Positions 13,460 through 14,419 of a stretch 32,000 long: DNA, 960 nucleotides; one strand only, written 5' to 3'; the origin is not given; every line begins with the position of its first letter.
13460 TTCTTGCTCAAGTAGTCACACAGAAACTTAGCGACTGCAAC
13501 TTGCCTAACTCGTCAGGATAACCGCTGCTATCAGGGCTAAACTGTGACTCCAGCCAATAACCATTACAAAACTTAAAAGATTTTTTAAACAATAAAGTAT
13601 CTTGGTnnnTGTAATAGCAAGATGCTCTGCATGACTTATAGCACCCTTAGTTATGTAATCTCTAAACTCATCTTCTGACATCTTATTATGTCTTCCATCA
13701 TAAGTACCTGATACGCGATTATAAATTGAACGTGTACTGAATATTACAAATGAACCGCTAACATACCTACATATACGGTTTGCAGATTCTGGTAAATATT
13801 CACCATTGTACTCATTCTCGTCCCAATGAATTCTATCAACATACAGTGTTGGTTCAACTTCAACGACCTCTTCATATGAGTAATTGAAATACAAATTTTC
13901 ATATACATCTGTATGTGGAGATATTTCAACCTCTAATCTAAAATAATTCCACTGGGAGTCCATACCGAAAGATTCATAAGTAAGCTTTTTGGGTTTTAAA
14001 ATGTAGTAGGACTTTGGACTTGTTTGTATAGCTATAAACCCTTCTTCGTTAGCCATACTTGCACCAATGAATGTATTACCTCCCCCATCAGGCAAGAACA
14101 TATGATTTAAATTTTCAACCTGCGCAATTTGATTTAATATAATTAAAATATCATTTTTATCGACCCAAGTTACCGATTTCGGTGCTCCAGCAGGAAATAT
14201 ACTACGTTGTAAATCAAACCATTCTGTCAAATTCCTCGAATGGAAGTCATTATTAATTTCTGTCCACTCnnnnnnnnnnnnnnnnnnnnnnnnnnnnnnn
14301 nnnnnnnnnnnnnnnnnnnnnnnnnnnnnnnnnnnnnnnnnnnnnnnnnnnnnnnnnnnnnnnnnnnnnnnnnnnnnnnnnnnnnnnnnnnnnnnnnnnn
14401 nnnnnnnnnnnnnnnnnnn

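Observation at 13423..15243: Low-GC single-gene islet next to an IS: orphan Hanks-type kinase as a candidate stand-alone conflict/defence module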

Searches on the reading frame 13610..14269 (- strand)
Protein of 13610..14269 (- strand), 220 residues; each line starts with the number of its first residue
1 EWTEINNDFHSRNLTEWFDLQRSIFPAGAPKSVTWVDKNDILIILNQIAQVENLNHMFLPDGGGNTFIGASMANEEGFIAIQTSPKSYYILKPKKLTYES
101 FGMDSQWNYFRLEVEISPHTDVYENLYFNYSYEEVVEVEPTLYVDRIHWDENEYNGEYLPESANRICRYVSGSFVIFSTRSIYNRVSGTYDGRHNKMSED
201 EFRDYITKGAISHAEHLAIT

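Call 19: search_protein_families(library=padloc, proteins=[window:13610-14269:-], max_evalue=10)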
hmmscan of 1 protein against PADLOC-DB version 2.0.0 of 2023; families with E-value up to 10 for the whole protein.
seq(220 aa): 0 families

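Call 44: predict_structure(alignment_id=A2)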
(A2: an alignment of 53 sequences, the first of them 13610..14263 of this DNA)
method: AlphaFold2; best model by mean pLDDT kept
length: 218 residues; sequences in the alignment: 53
mean_pLDDT: 92.0   pTM: 0.88
mean pLDDT of the five models: 92.0, 91.7, 90.8, 90.1, 89.7
residues with pLDDT >= 90: 162; 70-90: 46; 50-70: 7; < 50: 3
segments of 3 or more residues with pLDDT < 50: none
pLDDT, mean of each block of 10 residues (from residue 1): 58 83 92 98 96 94 97 98 98 95 91 96 80 97 97 97 98 92 87 95 93 90
secondary structure, 60 per line:
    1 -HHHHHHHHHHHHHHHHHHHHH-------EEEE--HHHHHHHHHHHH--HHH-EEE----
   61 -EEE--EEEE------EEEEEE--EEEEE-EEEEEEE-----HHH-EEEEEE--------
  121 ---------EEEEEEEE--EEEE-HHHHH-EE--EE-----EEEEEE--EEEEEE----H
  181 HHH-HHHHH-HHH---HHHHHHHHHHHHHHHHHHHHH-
elements in order: H2-22 E30-33 H36-47 E54-56 E62-64 E67-70 E77-82 E85-89 E91-97 E107-112 E130-137 E140-143 H145-149 E162-167 E170-175 H180-183 H185-189 H197-217

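Call 49: fold_search(model_id=the predicted structure, library=pdb)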
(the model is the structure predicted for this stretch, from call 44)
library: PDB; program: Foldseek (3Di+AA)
matches with E <= 10: 180; with E <= 0.001: 0
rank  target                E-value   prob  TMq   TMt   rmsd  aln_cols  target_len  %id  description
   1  3obw                  1.8e-01  0.06  0.13  0.10  14.7       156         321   10  Crystal structure of two archaeal Pelotas reveal inter-domain structural plasticity (released 2010-09-01)
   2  6b9s_C                2.9e-01  0.02  0.13  0.07  16.2       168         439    9  MPnS crystallized in the absence of substrate (released 2017-12-20)
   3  5m1j_A1               3.5e-01  0.03  0.13  0.08  15.2       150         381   12  Nonstop ribosomal complex bound with Dom34 and Hbs1 (released 2017-01-18)
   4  6ex6_A                3.5e-01  0.03  0.12  0.05  15.1       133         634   16  The GH127, Beta-arabinofuranosidase, BT3674 (released 2018-11-21)
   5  8oj6_B                6.2e-01  0.06  0.16  0.13  13.4       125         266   10  HSV-1 DNA polymerase-processivity factor complex in pre-translocation state (released 2024-04-03)
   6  3b7k_A                8.0e-01  0.04  0.16  0.14  15.8       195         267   12  Human Acyl-coenzyme A thioesterase 12 (released 2007-11-13)
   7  6alk_MODEL_1_A        1.0e+00  0.01  0.10  0.11  17.2       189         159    7  NMR solution structure of the major beech pollen allergen Fag s 1 (released 2018-08-08)
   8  6yfn_AB               1.2e+00  0.02  0.14  0.18  12.1       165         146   14  Virus-like particle of bacteriophage ESE058 (released 2020-09-02)
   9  4jda_B                1.2e+00  0.02  0.14  0.17  18.5       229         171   13  Complex structure of abscisic acid receptor PYL3 with (-)-ABA (released 2013-07-24)
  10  3k3k_B                1.2e+00  0.01  0.14  0.15  17.6       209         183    9  Crystal structure of dimeric abscisic acid (ABA) receptor pyrabactin resistance 1 (PYR1) with ABA-bound closed-lid and (released 2009-11-17)
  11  1flc_A                1.3e+00  0.01  0.08  0.06  19.1       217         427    9  X-RAY STRUCTURE OF THE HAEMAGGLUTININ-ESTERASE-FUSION GLYCOPROTEIN OF INFLUENZA C VIRUS (released 2000-03-01)
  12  8p94_D                1.6e+00  0.02  0.12  0.09  18.9       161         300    9  Cryo-EM structure of cortactin stabilized Arp2/3-complex nucleated actin branches (released 2024-01-03)
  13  2vgn_B                1.6e+00  0.01  0.10  0.08  14.2       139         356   10  Structure of S. cerevisiae Dom34, a translation termination-like factor involved in RNA quality control pathways and i (released 2008-01-22)
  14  4nl2_A                1.7e+00  0.09  0.15  0.37   4.5        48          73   17  Crystal Structure of Listeria monocytogenes Hfq (released 2014-09-10)
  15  4moc                  1.7e+00  0.02  0.16  0.14  14.8       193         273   13  Human Acyl-coenzyme A Thioesterase 12 (released 2014-07-16)
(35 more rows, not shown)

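Call 100: fold_search(model_id=the predicted structure, library=viral)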
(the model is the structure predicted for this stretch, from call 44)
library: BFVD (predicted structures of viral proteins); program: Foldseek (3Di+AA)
matches with E <= 10: 180; with E <= 0.001: 0
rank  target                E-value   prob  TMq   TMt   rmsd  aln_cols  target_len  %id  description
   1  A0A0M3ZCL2            6.6e-02  0.07  0.13  0.10  14.4       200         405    9  C4L/C10L-like protein [Turkeypox virus]
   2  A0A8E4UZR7            3.9e-01  0.02  0.10  0.08  17.8       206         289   11  (no name in the UniProt tables at hand)
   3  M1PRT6                4.8e-01  0.23  0.18  0.43   4.0        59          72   19  (no name in the UniProt tables at hand)
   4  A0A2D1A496            5.1e-01  0.28  0.15  0.37   5.9        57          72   21  Uncharacterized protein [Rhodococcus phage Trina]
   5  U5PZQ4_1              5.4e-01  0.02  0.15  0.05  18.9       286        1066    7  Tail protein [Acinetobacter phage Presley]
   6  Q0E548                7.4e-01  0.03  0.12  0.10  14.4       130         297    8  33.9 kDa [Spodoptera frugiperda ascovirus 1a]
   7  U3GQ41                7.4e-01  0.02  0.14  0.14  20.6       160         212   12  Protein U79 [Suid betaherpesvirus 2]
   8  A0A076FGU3            9.0e-01  0.04  0.17  0.19  14.5       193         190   10  Putative oxogluterate/iron-dependent dioxygenase [Aureococcus anophagefferens virus]
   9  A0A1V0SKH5            9.0e-01  0.02  0.15  0.11  25.1       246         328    8  Store-operated calcium entry-associated regulatory factor [Klosneuvirus KNV1]
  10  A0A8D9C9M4            9.6e-01  0.04  0.13  0.21  13.5       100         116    9  Uncharacterized protein [uncultured marine phage]
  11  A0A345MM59            1.1e+00  0.02  0.11  0.18  13.5       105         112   15  (no name in the UniProt tables at hand)
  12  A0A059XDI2            1.2e+00  0.04  0.12  0.11  14.4       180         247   10  E4 34 kDa protein [California sea lion adenovirus 1]
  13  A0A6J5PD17            1.2e+00  0.01  0.10  0.08  16.4       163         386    7  Uncharacterized protein [uncultured Caudovirales phage]
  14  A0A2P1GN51            1.2e+00  0.01  0.10  0.05  15.9       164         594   12  Fusion protein [Wenling hoplichthys paramyxovirus]
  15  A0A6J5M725            1.2e+00  0.02  0.14  0.21  15.3       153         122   10  Uncharacterized protein [uncultured Caudovirales phage]
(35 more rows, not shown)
